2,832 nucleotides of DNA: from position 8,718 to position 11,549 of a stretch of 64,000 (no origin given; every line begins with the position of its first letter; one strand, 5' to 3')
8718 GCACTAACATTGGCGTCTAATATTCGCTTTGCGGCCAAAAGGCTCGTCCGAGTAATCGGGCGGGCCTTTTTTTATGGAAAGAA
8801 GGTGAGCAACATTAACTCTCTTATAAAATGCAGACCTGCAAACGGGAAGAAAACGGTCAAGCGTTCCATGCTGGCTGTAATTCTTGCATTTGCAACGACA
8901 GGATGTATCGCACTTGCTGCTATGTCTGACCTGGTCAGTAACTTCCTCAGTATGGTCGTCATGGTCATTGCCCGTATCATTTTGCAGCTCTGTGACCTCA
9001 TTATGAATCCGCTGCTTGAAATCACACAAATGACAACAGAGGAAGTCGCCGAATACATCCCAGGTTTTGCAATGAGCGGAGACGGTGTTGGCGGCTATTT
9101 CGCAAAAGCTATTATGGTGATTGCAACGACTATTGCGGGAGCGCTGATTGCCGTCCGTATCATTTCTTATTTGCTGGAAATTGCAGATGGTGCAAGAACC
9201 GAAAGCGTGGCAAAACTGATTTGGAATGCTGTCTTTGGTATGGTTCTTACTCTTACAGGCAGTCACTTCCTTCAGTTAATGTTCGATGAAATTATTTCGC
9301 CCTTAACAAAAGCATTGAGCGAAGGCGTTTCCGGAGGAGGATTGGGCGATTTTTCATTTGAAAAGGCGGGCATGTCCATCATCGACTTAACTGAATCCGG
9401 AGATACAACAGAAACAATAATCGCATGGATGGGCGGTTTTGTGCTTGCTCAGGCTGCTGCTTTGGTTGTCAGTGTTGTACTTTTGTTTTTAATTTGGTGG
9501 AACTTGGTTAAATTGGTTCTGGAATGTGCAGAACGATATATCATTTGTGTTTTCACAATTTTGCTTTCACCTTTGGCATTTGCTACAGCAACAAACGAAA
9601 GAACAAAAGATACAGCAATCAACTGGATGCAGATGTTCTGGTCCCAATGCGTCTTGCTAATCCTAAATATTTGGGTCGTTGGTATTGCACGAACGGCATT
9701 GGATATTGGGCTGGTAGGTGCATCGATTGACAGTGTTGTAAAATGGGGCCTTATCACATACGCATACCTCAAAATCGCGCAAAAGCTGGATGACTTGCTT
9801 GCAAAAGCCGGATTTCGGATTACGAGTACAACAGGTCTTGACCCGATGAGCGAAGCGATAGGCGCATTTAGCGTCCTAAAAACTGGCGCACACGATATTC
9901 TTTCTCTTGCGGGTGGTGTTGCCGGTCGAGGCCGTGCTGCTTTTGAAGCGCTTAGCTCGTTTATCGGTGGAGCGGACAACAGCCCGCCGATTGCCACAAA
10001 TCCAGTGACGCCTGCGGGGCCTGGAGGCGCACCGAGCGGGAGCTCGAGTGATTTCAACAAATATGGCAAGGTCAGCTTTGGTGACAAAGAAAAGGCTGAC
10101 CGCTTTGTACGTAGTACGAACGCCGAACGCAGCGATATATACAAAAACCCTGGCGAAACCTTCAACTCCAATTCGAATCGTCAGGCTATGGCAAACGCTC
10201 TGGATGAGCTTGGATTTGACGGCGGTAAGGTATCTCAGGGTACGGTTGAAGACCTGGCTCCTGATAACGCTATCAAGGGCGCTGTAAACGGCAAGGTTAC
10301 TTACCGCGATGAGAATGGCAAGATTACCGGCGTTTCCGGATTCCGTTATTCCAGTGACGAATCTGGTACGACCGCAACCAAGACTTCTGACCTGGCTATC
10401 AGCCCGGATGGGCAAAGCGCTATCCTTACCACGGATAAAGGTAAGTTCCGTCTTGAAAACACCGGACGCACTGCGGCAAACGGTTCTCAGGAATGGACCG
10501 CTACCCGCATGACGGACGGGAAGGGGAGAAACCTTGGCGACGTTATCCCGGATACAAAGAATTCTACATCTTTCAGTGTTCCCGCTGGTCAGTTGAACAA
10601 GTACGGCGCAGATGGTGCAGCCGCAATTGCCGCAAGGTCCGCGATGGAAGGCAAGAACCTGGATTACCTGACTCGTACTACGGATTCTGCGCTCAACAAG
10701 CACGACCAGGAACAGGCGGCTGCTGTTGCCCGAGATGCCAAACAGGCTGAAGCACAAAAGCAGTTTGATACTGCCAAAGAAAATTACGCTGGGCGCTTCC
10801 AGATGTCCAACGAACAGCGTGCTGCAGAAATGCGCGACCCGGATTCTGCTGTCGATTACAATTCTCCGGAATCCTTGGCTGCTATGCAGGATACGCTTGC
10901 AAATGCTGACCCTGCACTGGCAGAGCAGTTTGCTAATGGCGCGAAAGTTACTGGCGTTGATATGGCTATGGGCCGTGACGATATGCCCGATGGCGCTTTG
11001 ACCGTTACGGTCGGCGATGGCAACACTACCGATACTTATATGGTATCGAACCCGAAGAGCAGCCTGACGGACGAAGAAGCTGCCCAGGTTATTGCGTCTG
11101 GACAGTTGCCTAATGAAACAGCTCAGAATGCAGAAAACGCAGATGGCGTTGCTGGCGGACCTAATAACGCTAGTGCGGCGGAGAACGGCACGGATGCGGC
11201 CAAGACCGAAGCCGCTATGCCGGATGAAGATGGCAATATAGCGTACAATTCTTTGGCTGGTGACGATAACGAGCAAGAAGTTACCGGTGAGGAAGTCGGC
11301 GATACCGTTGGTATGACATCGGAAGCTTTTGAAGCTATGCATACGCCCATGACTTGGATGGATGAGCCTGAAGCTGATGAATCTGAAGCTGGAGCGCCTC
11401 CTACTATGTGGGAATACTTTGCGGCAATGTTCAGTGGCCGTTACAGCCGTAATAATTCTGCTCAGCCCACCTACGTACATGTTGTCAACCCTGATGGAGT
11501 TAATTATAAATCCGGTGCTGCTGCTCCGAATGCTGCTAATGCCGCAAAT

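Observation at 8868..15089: VirB6-like T4SS channel protein carrying an enormous (~1,700 aa) low-complexity tail with proline-rich and acidic tandem repeats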

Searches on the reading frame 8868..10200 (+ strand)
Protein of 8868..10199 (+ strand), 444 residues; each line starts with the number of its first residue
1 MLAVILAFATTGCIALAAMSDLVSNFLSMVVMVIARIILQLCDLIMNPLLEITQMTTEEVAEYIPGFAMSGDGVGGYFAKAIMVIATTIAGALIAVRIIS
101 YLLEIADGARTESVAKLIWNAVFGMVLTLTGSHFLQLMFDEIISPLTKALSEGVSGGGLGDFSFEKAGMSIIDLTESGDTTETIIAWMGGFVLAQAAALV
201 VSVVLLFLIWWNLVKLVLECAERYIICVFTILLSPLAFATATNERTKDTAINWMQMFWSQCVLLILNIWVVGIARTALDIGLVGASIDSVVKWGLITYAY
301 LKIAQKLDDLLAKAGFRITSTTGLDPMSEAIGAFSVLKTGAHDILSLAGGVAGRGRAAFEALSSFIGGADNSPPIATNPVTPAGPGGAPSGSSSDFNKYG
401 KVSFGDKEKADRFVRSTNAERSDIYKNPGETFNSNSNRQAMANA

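Call 8: search_protein_families(library=ncbifam, proteins=[window:8868-10200:+], max_evalue=1)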
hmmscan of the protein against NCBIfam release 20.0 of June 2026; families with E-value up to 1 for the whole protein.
window:8868-10200:+ (444 aa): 0 families

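Call 9: search_protein_families(library=pfam, proteins=[window:8868-10199:+], max_evalue=10)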
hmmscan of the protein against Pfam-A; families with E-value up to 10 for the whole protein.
window:8868-10199:+ (444 aa): 0 families

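Call 11: find_homologous_proteins(query=window:8868-10199:+)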
Query window:8868-10199:+ (444 aa): 30 proteins with E <= 0.001 among 8000 candidates.
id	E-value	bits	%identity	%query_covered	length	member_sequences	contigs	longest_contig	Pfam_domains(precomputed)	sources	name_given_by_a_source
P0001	2.3e-236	803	83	100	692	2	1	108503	-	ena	-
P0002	1.6e-233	794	82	100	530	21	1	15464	-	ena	-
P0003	2.3e-232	790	81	100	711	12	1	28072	-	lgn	-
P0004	1.1e-227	774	82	98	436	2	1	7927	-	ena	-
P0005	2.3e-196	671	83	84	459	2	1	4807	-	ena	-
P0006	2.6e-180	618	87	73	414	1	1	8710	-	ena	-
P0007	3.4e-161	555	79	72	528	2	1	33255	-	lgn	-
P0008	1.6e-135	471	78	62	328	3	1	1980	-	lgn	-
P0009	8.2e-134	465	85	58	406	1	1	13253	-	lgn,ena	-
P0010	1.3e-114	402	85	51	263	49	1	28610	-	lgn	-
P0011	2.4e-112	394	48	100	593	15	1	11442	-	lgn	-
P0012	2.7e-112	394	49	97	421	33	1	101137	-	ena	-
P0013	5.7e-112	393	48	100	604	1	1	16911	-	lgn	-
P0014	2.0e-111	391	48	100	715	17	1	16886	-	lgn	-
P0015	2.8e-111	391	51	93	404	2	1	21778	-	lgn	-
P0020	2.7e-100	355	46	97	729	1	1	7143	-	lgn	-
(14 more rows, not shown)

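Call 17: find_encoding_contigs(protein=P0001, flank=10000, max_places=4)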
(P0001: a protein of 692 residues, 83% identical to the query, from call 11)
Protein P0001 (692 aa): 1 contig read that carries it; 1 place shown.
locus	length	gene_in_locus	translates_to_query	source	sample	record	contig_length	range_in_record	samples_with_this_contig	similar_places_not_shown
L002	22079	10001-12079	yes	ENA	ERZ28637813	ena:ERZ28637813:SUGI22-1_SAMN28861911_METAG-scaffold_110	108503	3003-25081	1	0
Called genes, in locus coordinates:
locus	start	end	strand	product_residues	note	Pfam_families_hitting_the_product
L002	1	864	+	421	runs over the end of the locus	-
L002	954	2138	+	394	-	PF09588:YqaJ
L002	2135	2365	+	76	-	-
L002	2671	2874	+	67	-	-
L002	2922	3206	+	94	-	-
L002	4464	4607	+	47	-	-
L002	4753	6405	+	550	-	PF10087:DUF2325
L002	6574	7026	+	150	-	-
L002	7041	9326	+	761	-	PF14490:HHH_RecD2, PF13086:AAA_11 (faint), PF01443:Viral_helicase1 (faint), PF13245:AAA_19, PF13604:AAA_30, PF18335:SH3_13, PF13538:UvrD_C_2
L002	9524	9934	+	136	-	PF18895:T4SS_pilin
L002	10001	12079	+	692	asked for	-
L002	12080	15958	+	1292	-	-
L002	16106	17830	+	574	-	PF01551:Peptidase_M23 (weak)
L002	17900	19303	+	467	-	-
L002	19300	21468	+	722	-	PF02534:T4SS-DNA_transf, PF12846:AAA_10 (weak), PF10412:TrwB_AAD_bind, PF02534:T4SS-DNA_transf, PF12696:TraG-D_C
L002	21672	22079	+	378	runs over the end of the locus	-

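Call 18: find_encoding_contigs(protein=P0020, flank=10000, max_places=4)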
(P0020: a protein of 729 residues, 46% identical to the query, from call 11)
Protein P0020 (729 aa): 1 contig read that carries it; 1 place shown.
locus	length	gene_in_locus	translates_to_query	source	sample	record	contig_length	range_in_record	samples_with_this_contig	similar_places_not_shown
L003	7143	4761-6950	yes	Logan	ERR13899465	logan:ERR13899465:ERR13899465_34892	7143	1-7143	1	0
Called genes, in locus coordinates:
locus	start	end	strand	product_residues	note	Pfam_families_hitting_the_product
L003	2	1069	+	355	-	?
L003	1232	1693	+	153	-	-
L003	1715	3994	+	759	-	PF13086:AAA_11 (faint), PF14490:HHH_RecD2, PF13245:AAA_19, PF13604:AAA_30, PF01443:Viral_helicase1 (faint), PF18335:SH3_13, PF13538:UvrD_C_2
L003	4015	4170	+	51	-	-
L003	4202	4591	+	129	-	PF18895:T4SS_pilin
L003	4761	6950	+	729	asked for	-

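Call 23: find_related_loci(query=A1, collection=genome_contigs, flank=10000)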
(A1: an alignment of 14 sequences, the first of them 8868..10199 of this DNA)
Query A1 (444 aa) in genome_contigs; peptide patterns used: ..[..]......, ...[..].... (x = any residue, [..] = any of these).
17 stretches matched a pattern; 1 encode a relative of the query (tblastn E <= 1e-3); 1 distinct loci.
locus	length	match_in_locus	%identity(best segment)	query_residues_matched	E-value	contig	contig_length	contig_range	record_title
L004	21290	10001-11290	48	1-443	7e-123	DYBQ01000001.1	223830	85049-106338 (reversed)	MAG TPA_asm: Clostridiales bacterium isolate HRGM_Genome_2451 HRGM_Genome_2451_1, whole genome shotgun sequence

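Call 28: predict_structure(alignment_id=A1)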
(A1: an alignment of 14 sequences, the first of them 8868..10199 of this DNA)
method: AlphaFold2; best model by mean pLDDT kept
length: 444 residues; sequences in the alignment: 14
mean_pLDDT: 39.9   pTM: 0.25
mean pLDDT of the five models: 39.9, 37.1, 34.6, 33.4, 33.0
residues with pLDDT >= 90: 0; 70-90: 0; 50-70: 68; < 50: 376
segments of 3 or more residues with pLDDT < 50: 1-218, 220-222, 234-247, 271-400
pLDDT, mean of each block of 10 residues (from residue 1): 31 32 36 38 35 38 38 43 44 42 38 38 38 40 37 30 30 35 35 37 43 47 50 46 46 53 53 46 38 44 45 34 30 30 30 30 27 26 28 37 55 61 58 56 53
secondary structure, 60 per line:
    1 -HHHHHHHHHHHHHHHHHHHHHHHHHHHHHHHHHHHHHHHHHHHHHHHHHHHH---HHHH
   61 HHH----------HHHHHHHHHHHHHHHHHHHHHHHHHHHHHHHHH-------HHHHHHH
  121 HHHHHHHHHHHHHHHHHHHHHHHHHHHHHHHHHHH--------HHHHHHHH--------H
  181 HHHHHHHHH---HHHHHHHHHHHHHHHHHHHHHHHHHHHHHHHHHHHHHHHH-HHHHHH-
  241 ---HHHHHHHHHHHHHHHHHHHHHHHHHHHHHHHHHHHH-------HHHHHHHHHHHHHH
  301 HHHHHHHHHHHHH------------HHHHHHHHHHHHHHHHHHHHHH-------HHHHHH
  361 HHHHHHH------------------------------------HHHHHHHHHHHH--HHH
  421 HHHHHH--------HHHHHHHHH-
elements in order: H2-53 H57-63 H74-106 H114-155 H164-171 H180-189 H193-232 H234-239 H244-279 H287-313 H326-347 H355-367 H404-415 H418-426 H435-443

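Call 68: find_encoding_contigs(protein=P0003, flank=8000, max_places=3)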
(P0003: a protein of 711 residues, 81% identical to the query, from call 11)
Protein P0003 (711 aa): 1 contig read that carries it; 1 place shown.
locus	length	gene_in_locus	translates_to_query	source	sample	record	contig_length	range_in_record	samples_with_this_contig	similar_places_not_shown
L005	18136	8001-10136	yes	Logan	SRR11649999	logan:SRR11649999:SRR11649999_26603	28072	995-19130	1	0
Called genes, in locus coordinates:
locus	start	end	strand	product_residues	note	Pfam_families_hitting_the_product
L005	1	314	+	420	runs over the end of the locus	-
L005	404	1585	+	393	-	PF09588:YqaJ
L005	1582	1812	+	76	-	-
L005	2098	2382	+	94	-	-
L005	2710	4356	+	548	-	PF10087:DUF2325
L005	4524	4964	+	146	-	-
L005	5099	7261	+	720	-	PF14490:HHH_RecD2, PF13086:AAA_11 (faint), PF13245:AAA_19, PF13604:AAA_30, PF01443:Viral_helicase1 (faint), PF18335:SH3_13, PF13538:UvrD_C_2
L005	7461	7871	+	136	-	PF18895:T4SS_pilin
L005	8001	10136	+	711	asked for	-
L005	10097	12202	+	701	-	-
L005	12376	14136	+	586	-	-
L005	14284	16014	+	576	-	PF01551:Peptidase_M23 (weak)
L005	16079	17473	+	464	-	-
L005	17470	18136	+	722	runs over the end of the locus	PF02534:T4SS-DNA_transf, PF12846:AAA_10 (weak), PF10412:TrwB_AAD_bind, PF02534:T4SS-DNA_transf, PF12696:TraG-D_C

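Call 91: find_encoding_contigs(protein=P0002, flank=9000, max_places=3)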
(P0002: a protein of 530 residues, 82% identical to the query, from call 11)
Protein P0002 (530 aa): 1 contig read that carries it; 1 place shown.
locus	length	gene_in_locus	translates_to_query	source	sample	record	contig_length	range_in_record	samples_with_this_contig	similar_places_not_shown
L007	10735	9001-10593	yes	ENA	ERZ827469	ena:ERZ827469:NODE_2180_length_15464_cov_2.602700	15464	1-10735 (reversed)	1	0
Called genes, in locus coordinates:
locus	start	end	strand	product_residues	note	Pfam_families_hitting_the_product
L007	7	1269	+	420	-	-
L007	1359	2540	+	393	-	PF09588:YqaJ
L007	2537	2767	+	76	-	-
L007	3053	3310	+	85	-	-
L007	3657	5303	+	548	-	PF10087:DUF2325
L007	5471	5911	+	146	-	-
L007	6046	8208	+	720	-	PF14490:HHH_RecD2, PF13086:AAA_11 (faint), PF13245:AAA_19, PF13604:AAA_30, PF01443:Viral_helicase1 (faint), PF18335:SH3_13, PF13538:UvrD_C_2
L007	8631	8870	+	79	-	-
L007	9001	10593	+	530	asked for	-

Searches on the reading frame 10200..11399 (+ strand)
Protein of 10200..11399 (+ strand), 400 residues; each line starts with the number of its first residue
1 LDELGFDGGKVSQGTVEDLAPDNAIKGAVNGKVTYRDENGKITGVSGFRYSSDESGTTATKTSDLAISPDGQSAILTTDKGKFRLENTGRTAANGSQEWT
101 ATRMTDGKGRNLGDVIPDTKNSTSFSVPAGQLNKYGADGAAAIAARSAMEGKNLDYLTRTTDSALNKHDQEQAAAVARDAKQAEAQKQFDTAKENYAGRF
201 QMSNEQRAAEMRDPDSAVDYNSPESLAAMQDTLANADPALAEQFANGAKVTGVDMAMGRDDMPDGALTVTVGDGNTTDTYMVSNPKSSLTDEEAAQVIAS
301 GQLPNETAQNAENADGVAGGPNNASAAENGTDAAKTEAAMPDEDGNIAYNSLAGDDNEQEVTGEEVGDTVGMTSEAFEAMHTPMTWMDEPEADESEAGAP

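Call 9: search_protein_families(library=pfam, proteins=[window:10200-11399:+], max_evalue=10)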
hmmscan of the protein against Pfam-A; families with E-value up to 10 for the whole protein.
window:10200-11399:+ (400 aa): 1 family
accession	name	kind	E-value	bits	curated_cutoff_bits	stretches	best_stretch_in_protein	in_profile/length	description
PF00448.28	SRP54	-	0.043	13.9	22.7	1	156-253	50-145/196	SRP54-type protein, GTPase domain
